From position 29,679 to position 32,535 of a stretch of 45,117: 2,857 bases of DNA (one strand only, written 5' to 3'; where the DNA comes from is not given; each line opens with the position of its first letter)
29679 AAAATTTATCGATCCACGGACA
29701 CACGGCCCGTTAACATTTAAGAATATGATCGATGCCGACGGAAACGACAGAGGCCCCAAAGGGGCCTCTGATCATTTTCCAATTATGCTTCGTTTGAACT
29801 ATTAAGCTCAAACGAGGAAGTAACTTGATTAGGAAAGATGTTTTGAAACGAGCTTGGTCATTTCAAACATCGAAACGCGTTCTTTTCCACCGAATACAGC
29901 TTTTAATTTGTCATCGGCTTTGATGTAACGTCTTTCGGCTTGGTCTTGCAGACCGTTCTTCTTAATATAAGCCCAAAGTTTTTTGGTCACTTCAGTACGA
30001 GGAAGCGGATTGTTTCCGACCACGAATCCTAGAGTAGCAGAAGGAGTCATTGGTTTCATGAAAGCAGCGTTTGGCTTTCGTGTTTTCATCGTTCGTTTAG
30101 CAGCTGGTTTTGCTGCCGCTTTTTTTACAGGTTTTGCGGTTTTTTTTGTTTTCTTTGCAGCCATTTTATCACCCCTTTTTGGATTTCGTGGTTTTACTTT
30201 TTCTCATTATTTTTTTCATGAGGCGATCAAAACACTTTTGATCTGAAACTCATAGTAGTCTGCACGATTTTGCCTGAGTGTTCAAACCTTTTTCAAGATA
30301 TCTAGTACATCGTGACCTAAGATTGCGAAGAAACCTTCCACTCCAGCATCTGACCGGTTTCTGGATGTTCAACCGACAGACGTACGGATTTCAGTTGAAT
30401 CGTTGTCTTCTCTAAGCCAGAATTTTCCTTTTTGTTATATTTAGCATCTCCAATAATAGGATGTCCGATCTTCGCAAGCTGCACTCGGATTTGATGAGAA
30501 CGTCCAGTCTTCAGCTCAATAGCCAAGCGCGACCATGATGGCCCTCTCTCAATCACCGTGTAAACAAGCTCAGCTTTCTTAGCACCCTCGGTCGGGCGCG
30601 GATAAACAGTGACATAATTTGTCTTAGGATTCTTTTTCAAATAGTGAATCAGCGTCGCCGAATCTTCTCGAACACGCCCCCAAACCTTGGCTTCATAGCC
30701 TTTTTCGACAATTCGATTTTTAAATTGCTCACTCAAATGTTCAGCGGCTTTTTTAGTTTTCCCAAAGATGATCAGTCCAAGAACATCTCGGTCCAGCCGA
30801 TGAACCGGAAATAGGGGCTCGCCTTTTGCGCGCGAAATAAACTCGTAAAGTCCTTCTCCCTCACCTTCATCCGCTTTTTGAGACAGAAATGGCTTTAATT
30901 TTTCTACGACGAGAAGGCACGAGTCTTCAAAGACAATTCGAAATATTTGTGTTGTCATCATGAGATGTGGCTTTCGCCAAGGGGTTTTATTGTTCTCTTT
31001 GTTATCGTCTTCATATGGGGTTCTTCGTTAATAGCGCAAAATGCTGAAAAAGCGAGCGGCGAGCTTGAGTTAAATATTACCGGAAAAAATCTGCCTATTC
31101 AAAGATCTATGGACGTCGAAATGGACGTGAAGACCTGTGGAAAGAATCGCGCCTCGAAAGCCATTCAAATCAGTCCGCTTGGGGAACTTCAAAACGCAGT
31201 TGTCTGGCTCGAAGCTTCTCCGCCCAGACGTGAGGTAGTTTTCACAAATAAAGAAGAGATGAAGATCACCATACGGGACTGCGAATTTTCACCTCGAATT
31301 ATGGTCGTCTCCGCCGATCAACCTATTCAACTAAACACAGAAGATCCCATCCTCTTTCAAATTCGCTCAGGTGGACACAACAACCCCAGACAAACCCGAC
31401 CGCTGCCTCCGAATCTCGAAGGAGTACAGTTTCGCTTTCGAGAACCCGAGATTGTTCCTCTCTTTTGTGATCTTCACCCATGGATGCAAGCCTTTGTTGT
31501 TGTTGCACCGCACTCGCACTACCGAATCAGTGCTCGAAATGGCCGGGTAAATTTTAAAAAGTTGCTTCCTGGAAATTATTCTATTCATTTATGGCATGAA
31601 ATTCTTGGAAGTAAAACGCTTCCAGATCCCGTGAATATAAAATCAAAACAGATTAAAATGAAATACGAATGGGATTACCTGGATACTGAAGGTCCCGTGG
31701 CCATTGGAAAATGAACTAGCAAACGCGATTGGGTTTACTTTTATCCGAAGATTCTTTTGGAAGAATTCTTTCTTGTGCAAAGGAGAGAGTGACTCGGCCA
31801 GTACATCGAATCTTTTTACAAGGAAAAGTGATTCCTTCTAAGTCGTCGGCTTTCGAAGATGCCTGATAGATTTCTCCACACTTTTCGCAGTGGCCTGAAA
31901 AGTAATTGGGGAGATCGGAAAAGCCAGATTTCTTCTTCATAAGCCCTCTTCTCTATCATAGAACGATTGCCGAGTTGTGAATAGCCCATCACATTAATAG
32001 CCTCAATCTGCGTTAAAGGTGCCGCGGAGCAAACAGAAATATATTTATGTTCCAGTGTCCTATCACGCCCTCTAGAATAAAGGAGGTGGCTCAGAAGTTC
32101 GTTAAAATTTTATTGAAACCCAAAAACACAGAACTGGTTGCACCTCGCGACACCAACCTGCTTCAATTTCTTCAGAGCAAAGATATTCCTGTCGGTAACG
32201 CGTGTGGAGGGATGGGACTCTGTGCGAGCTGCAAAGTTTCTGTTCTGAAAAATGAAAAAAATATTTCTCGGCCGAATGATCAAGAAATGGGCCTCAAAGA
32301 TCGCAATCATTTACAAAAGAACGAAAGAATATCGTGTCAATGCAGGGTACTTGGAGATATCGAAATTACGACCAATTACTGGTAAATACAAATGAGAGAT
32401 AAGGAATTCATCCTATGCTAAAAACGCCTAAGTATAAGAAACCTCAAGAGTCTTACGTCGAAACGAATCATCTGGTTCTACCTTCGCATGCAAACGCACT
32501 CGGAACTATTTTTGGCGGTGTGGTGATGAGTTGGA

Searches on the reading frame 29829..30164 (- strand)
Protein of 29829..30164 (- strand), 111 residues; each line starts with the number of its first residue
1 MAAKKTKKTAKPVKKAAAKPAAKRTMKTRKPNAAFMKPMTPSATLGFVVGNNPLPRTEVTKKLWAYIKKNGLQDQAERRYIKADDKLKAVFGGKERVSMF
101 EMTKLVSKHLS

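Call 19: search_protein_families(library=pfam, proteins=[window:29829-30164:-], max_evalue=0.001)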
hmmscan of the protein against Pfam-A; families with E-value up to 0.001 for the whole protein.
window:29829-30164:- (111 aa): 1 family
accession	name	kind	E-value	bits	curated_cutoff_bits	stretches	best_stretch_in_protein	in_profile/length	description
PF02201.23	SWIB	-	2.3e-28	98.2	25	1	37-110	1-74/74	SWIB/MDM2 domain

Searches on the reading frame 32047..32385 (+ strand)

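Call 19: search_protein_families(library=pfam, proteins=[window:32047-32385:+], max_evalue=0.001)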
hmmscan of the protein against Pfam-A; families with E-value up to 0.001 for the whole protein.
window:32047-32385:+ (112 aa): 1 family
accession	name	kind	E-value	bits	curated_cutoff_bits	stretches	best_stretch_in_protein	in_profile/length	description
PF00111.32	Fer2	-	1.9e-10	41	21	1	24-101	4-76/77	2Fe-2S iron-sulfur cluster binding domain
